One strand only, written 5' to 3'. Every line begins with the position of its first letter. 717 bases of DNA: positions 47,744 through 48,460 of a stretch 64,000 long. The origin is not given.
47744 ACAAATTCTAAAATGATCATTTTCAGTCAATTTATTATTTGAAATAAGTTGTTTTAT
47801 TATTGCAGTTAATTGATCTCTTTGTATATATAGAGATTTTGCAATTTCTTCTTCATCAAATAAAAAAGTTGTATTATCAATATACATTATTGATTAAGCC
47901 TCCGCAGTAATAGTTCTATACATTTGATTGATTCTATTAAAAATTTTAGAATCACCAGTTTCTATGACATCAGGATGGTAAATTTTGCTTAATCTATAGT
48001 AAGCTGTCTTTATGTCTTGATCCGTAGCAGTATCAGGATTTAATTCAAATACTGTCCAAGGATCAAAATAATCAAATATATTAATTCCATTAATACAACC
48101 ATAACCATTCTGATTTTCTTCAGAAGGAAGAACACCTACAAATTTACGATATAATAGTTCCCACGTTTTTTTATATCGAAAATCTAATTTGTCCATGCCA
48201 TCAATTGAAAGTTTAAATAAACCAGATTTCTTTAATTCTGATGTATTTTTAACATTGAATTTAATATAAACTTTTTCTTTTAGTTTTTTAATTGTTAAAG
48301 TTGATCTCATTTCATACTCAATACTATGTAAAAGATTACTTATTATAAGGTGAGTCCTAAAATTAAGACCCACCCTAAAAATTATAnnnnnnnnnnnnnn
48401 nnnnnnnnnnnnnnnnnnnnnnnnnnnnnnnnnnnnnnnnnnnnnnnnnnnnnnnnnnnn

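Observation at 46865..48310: Translationally coupled J-domain protein + HNH nuclease pair in a defence island: candidate undescribed system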

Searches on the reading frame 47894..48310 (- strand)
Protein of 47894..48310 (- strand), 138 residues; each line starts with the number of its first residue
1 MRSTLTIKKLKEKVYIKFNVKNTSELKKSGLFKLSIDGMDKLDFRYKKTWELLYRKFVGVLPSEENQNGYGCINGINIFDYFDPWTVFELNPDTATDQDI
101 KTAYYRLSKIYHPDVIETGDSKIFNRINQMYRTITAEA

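Call 3: search_protein_families(library=pfam, proteins=[window:47894-48310:-], max_evalue=1)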
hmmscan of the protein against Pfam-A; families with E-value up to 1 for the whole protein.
window:47894-48310:- (138 aa): 1 family
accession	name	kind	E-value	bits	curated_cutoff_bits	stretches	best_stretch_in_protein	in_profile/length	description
PF00226.36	DnaJ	-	3.7e-09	37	27.8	1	86-135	4-54/63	DnaJ domain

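Call 4: search_protein_families(library=padloc, proteins=[window:47894-48310:-], max_evalue=1)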
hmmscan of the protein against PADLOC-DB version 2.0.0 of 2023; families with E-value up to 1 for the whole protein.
window:47894-48310:- (138 aa): 0 families

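Call 5: search_protein_families(library=ncbifam, proteins=[window:47894-48310:-], max_evalue=1)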
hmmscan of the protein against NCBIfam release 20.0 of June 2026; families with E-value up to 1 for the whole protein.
window:47894-48310:- (138 aa): 9 families
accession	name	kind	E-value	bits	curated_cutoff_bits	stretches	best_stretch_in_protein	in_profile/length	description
TIGR03835.1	termin_org_DnaJ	equivalog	9.4e-06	24.3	512.25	1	85-132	5-52/871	terminal organelle assembly protein TopJ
TIGR02349.1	DnaJ_bact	equivalog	3.5e-05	23.3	377.2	1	94-133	11-52/354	molecular chaperone DnaJ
NF010892.0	PRK14299.1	equivalog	0.00012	21.4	392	1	92-133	13-55/291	chaperone protein DnaJ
NF037946.1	terminal_TopJ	equivalog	0.00012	20.8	300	1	87-131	10-54/810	terminal organelle assembly protein TopJ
NF007618.0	PRK10266.1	equivalog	0.00014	21.4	403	1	83-133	5-55/306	curved DNA-binding protein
NF050028.1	CldAdptActJ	equivalog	0.00048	20.6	150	1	94-116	13-35/93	cold adaptation protein ActJcold adaptation protein ActJ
NF010871.0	PRK14278.1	equivalog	0.00051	19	502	1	94-132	14-53/378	molecular chaperone DnaJ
NF010885.0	PRK14292.1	equivalog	0.0072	15.3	585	1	93-134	12-54/371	chaperone protein DnaJ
NF008035.0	PRK10767.1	subfamily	0.0075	15.3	338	1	93-134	14-57/374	molecular chaperone DnaJ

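Call 6: search_protein_families(library=phrogs, proteins=[window:47894-48310:-], max_evalue=1)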
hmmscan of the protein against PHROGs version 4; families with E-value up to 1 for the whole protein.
window:47894-48310:- (138 aa): 7 families
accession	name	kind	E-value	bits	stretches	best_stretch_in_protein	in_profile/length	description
phrog_14336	-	unknown function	1.6e-06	28.7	1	93-136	14-58/363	-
phrog_2778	-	unknown function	0.00075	20.3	1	82-134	35-86/239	-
phrog_9210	-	unknown function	0.0028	18.3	1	83-129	150-194/204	-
phrog_15863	-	unknown function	0.036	14.4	1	93-136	152-195/312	-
phrog_31004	-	unknown function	0.08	14.2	1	95-136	13-56/156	-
phrog_12206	-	unknown function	0.11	13.8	1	5-58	40-97/119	-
phrog_23737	-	unknown function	0.12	12.7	1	28-62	157-191/212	-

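Call 8: find_homologous_proteins(query=window:47894-48310:-)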
Query window:47894-48310:- (138 aa): 220 proteins with E <= 0.001 among 230 candidates; the best 120 are listed.
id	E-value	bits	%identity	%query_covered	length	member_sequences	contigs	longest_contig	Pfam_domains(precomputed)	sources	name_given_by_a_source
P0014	1.1e-87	309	100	100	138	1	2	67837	PF00226.37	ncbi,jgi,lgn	-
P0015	1.5e-79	283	91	100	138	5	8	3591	PF00226.37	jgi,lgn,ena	jgi:DnaJ domain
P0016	8.9e-72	257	81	100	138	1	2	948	PF00226.37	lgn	-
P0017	7.6e-56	206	66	98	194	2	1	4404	PF00226.37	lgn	-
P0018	1.7e-55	205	66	97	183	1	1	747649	PF00226.37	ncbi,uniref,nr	ncbi:DnaJ domain-containing protein [Ancylothrix sp. C2]|uniref:DnaJ domain-containing protein n=1 T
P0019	3.9e-55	204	67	96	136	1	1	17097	PF00226.37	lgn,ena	-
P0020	4.0e-55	204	66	97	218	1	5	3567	PF00226.37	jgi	jgi:hypothetical protein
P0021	5.2e-55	203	67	97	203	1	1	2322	PF00226.37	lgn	-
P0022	6.4e-55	203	67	95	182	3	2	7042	PF00226.37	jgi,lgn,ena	jgi:hypothetical protein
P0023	6.6e-55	203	66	97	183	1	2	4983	PF00226.37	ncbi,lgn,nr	ncbi:MAG: DnaJ domain-containing protein [Cyanobacteriota bacterium]|nr:DnaJ domain-containing prote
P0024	1.3e-54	202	66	97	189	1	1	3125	PF00226.37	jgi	jgi:hypothetical protein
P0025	1.6e-54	202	66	96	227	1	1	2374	PF00226.37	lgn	-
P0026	1.6e-54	202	66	96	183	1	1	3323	PF00226.37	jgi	jgi:hypothetical protein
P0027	1.9e-54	201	65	97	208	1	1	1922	PF00226.37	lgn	-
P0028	2.5e-54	201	66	97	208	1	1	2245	PF00226.37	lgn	-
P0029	3.4e-54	201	66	97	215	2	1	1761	PF00226.37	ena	-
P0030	3.9e-54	200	68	94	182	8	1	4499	PF00226.37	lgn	-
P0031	4.8e-54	200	66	97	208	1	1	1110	PF00226.37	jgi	jgi:hypothetical protein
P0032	6.3e-54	200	66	96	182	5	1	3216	PF00226.37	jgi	jgi:hypothetical protein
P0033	6.6e-54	200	66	97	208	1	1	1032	PF00226.37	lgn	-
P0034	6.6e-54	200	64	97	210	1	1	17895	PF00226.37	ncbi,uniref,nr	ncbi:J domain-containing protein [Merismopedia glauca]|uniref:Molecular chaperone DnaJ n=1 Tax=Meris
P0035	7.7e-54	199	65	99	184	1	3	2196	PF00226.37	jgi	-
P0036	8.7e-54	199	66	97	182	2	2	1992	PF00226.37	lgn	-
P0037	9.1e-54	199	65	95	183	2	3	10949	PF00226.37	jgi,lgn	jgi:hypothetical protein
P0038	1.1e-53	199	63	97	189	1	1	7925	PF00226.37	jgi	jgi:hypothetical protein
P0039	1.2e-53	199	65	97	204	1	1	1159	PF00226.37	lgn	-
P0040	1.2e-53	199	65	97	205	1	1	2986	PF00226.37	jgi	jgi:hypothetical protein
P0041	1.3e-53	199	66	97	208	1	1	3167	PF00226.37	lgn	-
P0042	1.4e-53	199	64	98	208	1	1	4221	PF00226.37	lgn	-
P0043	1.7e-53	198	65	97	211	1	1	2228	PF00226.37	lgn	-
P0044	2.4e-53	198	65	97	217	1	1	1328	PF00226.37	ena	-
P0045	2.4e-53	198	64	97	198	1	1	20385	PF00226.37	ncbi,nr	ncbi:molecular chaperone DnaJ [Nostocales cyanobacterium LEGE 11386]|nr:molecular chaperone DnaJ [No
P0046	2.6e-53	198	60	99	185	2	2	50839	PF00226.37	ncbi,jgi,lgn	-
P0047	2.6e-53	198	64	97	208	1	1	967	PF00226.37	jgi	jgi:hypothetical protein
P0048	2.7e-53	198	65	97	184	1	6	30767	PF00226.37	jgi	jgi:DnaJ domain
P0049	3.3e-53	197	64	97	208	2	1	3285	PF00226.37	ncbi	-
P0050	3.7e-53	197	65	96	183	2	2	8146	PF00226.37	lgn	-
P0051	4.2e-53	197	65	97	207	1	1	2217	PF00226.37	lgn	-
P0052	4.2e-53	197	65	97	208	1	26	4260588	PF00226.37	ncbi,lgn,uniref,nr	ncbi:J domain-containing protein [Leptolyngbya ohadii]|uniref:J domain-containing protein n=1 Tax=Le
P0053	4.3e-53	197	64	98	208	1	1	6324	PF00226.37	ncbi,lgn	-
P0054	4.6e-53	197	63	97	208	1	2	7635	PF00226.37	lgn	-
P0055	4.8e-53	197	63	97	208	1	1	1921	PF00226.37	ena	-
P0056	5.1e-53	197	63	97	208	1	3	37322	PF00226.37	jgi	jgi:DnaJ domain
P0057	5.1e-53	197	63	97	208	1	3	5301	PF00226.37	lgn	-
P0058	5.1e-53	197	65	98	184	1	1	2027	PF00226.37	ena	-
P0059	5.2e-53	197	65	97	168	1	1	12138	PF00226.37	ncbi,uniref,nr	ncbi:DnaJ domain-containing protein [Nostoc parmelioides FACHB-3921]|uniref:DnaJ domain-containing p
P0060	5.2e-53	197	64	97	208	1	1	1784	PF00226.37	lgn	-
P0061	5.4e-53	197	64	97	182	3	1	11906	PF00226.37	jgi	-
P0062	5.6e-53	197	63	97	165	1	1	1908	PF00226.37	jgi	jgi:hypothetical protein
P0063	5.8e-53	197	64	97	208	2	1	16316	PF00226.37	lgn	-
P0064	6.0e-53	196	65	97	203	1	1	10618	PF00226.37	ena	-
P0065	8.2e-53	196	65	96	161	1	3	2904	PF00226.37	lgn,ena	-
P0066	9.4e-53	196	65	97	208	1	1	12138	PF00226.37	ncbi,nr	ncbi:J domain-containing protein [Nostoc parmelioides]|nr:DnaJ domain-containing protein [Nostoc par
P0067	1.4e-52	195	63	97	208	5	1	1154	PF00226.37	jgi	jgi:hypothetical protein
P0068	1.8e-52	195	63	97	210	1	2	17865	PF00226.37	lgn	-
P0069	1.8e-52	195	61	96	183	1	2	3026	PF00226.37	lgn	-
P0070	1.9e-52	195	64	97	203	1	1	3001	PF00226.37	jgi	jgi:hypothetical protein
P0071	1.9e-52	195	65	97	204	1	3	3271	PF00226.37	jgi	jgi:hypothetical protein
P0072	2.0e-52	195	65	96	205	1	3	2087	PF00226.37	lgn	-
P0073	2.1e-52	195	63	97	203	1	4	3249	PF00226.37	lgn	-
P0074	2.1e-52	195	63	97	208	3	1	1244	PF00226.37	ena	-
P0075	2.3e-52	195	63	97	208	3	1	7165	PF00226.37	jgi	jgi:hypothetical protein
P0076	2.6e-52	194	64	97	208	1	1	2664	PF00226.37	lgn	-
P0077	2.6e-52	194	63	97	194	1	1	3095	PF00226.37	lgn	-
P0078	3.0e-52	194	67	96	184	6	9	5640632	PF00226.37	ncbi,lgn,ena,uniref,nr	ncbi:J domain-containing protein [Planktothrix agardhii]|uniref:J domain-containing protein n=1 Tax=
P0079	3.0e-52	194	67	96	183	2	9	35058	PF00226.37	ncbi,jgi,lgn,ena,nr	ncbi:MAG TPA: molecular chaperone DnaJ [Planktothrix sp. UBA8407]|nr:molecular chaperone DnaJ [Plank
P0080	3.2e-52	194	64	97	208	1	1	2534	PF00226.37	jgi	jgi:hypothetical protein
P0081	3.3e-52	194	63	97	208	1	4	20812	PF00226.37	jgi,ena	-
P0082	3.5e-52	194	63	97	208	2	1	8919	PF00226.37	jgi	jgi:DnaJ domain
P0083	4.0e-52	194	63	97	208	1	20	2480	PF00226.37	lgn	-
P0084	4.0e-52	194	63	97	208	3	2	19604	PF00226.37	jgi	jgi:hypothetical protein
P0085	4.0e-52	194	61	97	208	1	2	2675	PF00226.37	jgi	jgi:hypothetical protein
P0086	4.1e-52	194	63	96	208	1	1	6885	PF00226.37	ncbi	-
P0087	4.8e-52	194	62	97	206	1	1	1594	PF00226.37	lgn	-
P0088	5.2e-52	193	64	98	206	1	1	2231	PF00226.37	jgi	jgi:DnaJ domain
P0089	5.9e-52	193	63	97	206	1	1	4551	PF00226.37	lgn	-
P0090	6.0e-52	193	62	97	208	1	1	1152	PF00226.37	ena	-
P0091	6.3e-52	193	63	97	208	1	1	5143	PF00226.37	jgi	jgi:hypothetical protein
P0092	7.4e-52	193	66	97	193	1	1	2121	PF00226.37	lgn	-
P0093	7.7e-52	193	62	97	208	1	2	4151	PF00226.37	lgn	-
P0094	8.4e-52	193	63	97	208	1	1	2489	PF00226.37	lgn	-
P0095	9.4e-52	193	64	98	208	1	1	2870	PF00226.37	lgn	-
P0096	9.6e-52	193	64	96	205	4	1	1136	PF00226.37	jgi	jgi:hypothetical protein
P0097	9.9e-52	193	63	97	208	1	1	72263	PF00226.37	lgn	-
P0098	9.9e-52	193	67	94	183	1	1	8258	PF00226.37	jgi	jgi:hypothetical protein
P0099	1.1e-51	192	63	97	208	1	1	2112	PF00226.37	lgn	-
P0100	1.3e-51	192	62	96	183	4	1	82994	PF00226.37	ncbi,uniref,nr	ncbi:J domain-containing protein [Laspinema palackyanum]|uniref:J domain-containing protein n=1 Tax=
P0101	1.3e-51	192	62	98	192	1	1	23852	PF00226.37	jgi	-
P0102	1.4e-51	192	63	97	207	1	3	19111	PF00226.37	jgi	jgi:hypothetical protein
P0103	1.5e-51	192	63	97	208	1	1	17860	PF00226.37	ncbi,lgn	-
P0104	1.9e-51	192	63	97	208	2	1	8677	PF00226.37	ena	-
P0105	2.3e-51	191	63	97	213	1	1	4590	PF00226.37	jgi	jgi:hypothetical protein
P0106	2.3e-51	191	62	99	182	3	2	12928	PF00226.37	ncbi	ncbi:MAG: DnaJ domain-containing protein [Prochlorothrix sp.]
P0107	3.6e-51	191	63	97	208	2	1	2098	PF00226.37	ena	-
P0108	3.8e-51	191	62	98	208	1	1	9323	PF00226.37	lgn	-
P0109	4.2e-51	191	63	97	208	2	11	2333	PF00226.37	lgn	-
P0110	6.3e-51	190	63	97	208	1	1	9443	PF00226.37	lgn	-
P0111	7.4e-51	190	64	96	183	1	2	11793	PF00226.37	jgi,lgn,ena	jgi:hypothetical protein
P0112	7.8e-51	190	66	97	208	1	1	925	PF00226.37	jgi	jgi:DnaJ domain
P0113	7.8e-51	190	61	98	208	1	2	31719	PF00226.37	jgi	jgi:hypothetical protein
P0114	8.0e-51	190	63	96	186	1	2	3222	PF00226.37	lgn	-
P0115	8.3e-51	190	63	97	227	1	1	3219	PF00226.37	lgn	-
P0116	8.4e-51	190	62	96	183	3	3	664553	PF00226.37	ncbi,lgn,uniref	ncbi:molecular chaperone DnaJ [Limnospira fusiformis CCALA 023]|uniref:J domain-containing protein n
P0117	8.6e-51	189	63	97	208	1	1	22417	PF00226.37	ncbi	ncbi:MAG TPA: J domain-containing protein [Coleofasciculaceae cyanobacterium]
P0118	8.7e-51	189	63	97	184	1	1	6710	PF00226.37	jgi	jgi:DnaJ domain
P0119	9.8e-51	189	61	98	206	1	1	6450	PF00226.37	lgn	-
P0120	1.1e-50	189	65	97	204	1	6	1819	PF00226.37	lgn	-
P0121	1.6e-50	189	64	97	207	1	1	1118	PF00226.37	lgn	-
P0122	1.6e-50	189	64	98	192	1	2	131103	PF00226.37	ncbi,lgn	-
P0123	1.8e-50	188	65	97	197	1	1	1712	PF00226.37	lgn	-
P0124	2.1e-50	188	63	97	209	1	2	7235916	PF00226.37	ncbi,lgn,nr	ncbi:heat shock protein DnaJ-like protein [Calothrix sp. NIES-4101]|nr:heat shock protein DnaJ-like 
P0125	2.1e-50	188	61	96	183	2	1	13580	PF00226.37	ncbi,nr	ncbi:molecular chaperone DnaJ [Leptolyngbya valderiana BDU 20041]|nr:molecular chaperone DnaJ [Lepto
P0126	3.5e-50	188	60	97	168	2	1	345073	PF00226.37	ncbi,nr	ncbi:molecular chaperone DnaJ [Trichocoleus sp. FACHB-591]|nr:molecular chaperone DnaJ [Trichocoleus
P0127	3.7e-50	187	61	97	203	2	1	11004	PF00226.37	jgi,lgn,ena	jgi:hypothetical protein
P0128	3.7e-50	187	63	97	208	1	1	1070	PF00226.37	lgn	-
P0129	5.9e-50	187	62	97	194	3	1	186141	PF00226.37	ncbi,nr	ncbi:J domain-containing protein [Cyanobacteria bacterium FACHB-502]|nr:J domain-containing protein 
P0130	6.0e-50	187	63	97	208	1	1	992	PF00226.37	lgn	-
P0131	6.7e-50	187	63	97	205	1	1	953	PF00226.37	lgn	-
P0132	7.2e-50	187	61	99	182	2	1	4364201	PF00226.37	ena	-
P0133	7.7e-50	186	60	98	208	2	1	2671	PF00226.37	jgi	jgi:hypothetical protein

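Call 13: find_encoding_contigs(protein=P0078, flank=5000, max_places=2)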
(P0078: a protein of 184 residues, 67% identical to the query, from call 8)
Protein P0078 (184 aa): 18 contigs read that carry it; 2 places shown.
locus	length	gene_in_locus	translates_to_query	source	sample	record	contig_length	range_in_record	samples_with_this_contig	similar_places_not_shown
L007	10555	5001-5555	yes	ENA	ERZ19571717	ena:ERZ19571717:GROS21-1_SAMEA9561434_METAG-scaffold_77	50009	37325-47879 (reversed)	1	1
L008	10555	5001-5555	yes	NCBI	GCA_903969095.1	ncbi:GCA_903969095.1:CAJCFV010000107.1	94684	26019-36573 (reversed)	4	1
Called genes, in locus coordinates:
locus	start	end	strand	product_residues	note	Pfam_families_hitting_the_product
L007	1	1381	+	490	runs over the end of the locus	PF05977:MFS_3, PF07690:MFS_1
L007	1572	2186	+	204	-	-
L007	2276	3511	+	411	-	PF00155:Aminotran_1_2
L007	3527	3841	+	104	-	PF05016:ParE_toxin (weak)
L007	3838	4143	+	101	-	-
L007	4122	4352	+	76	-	PF09720:Unstab_antitox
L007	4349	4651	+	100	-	PF05016:ParE_toxin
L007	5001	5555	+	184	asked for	PF00226:DnaJ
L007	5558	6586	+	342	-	-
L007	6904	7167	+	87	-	-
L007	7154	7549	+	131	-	PF01850:PIN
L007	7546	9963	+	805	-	-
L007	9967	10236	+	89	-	PF15738:YafQ_toxin (weak)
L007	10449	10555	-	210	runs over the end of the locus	PF13646:HEAT_2 (weak), PF03130:HEAT_PBS (faint), PF02985:HEAT (faint), PF13646:HEAT_2 (weak)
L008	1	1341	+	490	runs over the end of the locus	PF05977:MFS_3, PF07690:MFS_1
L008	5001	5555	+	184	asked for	PF00226:DnaJ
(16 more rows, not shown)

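Call 14: find_encoding_contigs(protein=P0052, flank=5000, max_places=2)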
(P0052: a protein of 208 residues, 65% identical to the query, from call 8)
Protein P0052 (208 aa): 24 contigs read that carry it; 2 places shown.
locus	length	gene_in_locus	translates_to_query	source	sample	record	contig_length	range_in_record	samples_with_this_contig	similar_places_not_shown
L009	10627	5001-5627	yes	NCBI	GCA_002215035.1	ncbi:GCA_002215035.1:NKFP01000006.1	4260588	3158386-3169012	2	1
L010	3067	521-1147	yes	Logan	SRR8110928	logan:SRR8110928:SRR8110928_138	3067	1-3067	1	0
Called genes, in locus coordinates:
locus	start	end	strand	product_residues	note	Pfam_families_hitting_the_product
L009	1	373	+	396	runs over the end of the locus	PF02618:YceG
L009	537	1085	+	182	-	PF09419:PGP_phosphatase, PF00702:Hydrolase, PF13242:Hydrolase_like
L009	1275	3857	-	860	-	PF01136:Peptidase_U32, PF12392:DUF3656, PF01136:Peptidase_U32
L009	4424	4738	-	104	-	-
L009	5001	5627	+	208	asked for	PF00226:DnaJ (weak)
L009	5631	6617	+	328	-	-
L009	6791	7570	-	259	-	PF00557:Peptidase_M24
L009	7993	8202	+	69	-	-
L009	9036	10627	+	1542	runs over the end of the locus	PF00310:GATase_2, PF04898:Glu_syn_central, PF01645:Glu_synthase, PF01493:GXGXG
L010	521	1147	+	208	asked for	PF00226:DnaJ (weak)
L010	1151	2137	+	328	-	-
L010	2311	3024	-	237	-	PF00557:Peptidase_M24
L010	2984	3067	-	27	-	?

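Call 15: find_encoding_contigs(protein=P0124, flank=5000, max_places=2)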
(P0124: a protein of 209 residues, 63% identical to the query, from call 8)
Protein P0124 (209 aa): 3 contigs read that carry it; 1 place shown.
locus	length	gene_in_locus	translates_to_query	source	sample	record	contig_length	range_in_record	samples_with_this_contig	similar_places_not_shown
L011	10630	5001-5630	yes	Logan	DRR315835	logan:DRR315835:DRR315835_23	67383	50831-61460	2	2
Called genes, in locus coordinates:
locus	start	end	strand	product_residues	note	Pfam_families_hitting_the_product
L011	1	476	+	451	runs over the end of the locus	PF01943:Polysacc_synt, PF13440:Polysacc_synt_3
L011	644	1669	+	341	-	-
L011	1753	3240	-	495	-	PF03055:RPE65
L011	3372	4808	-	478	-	PF07690:MFS_1, PF03092:BT1, PF03209:PUCC (faint)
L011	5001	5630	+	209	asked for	PF00226:DnaJ (weak)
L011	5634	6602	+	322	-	-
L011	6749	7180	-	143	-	PF00254:FKBP_C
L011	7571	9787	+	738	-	PF01751:Toprim, PF13662:Toprim_4 (faint), PF01131:Topoisom_bac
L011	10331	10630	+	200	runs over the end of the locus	PF01656:CbiA, PF09140:MipZ (faint), PF10609:ParA (faint), PF13614:AAA_31 (faint)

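Call 16: find_encoding_contigs(protein=P0116, flank=5000, max_places=2)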
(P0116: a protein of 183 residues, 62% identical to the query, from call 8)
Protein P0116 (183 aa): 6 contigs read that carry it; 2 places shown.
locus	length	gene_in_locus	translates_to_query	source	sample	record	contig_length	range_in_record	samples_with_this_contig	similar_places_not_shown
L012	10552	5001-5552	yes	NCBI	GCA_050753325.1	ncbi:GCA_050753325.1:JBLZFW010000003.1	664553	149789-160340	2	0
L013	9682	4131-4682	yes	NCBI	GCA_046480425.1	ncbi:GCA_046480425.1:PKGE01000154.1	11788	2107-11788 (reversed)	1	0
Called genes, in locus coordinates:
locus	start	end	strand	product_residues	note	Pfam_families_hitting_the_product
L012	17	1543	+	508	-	PF12770:CHAT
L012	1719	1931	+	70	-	-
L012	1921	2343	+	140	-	PF01850:PIN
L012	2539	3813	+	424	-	PF02463:SMC_N (weak), PF13175:AAA_15, PF00005:ABC_tran (faint), PF13304:AAA_21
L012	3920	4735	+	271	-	PF14491:DUF4435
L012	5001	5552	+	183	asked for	PF00226:DnaJ (weak)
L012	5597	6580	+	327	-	-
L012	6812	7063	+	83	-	PF03683:UPF0175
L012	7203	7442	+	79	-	-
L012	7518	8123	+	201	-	PF04116:FA_hydroxylase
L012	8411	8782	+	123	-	-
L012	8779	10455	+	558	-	-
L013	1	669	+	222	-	PF12770:CHAT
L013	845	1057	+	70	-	-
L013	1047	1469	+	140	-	PF01850:PIN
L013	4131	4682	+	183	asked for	PF00226:DnaJ (weak)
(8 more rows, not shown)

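Call 55: predict_structure(alignment_id=A4)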
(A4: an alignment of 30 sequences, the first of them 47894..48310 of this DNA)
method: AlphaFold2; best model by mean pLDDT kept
length: 138 residues; sequences in the alignment: 30
mean_pLDDT: 83.8   pTM: 0.54
mean pLDDT of the five models: 83.8, 81.8, 81.5, 81.2, 80.5
residues with pLDDT >= 90: 46; 70-90: 76; 50-70: 14; < 50: 2
segments of 3 or more residues with pLDDT < 50: none
pLDDT, mean of each block of 10 residues (from residue 1): 71 93 92 83 87 86 67 67 85 92 92 84 88 88
secondary structure, 60 per line:
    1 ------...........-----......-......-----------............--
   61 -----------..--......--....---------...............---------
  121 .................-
elements in order: H7-17 H23-28 H30-35 H47-58 H78-81 H84-87 H97-111 H121-137

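Call 70: search_dna_similar(query=window:47894-48310:-, collection=plasmids, mode=protein, max_evalue=0.001, max_rows=10)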
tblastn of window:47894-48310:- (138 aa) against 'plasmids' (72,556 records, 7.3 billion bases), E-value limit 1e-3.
No match.

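Call 71: search_dna_similar(query=window:47894-48310:-, collection=phages, mode=protein, max_evalue=0.001, max_rows=10)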
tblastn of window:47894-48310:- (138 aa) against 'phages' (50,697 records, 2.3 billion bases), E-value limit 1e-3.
Records with a match: 1; places in all: 1; records where one place covers at least 80% of the query: 0.
Best place of each record, by identity: <60% 1.
By first word of the organism name: uncultured 1.
By host as written in the record: - 1.
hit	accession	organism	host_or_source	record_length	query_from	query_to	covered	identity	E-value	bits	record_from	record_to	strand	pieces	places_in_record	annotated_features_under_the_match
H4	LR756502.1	uncultured phage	metagenomic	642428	85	138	39%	40.7%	7e-5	47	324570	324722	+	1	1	record has no annotation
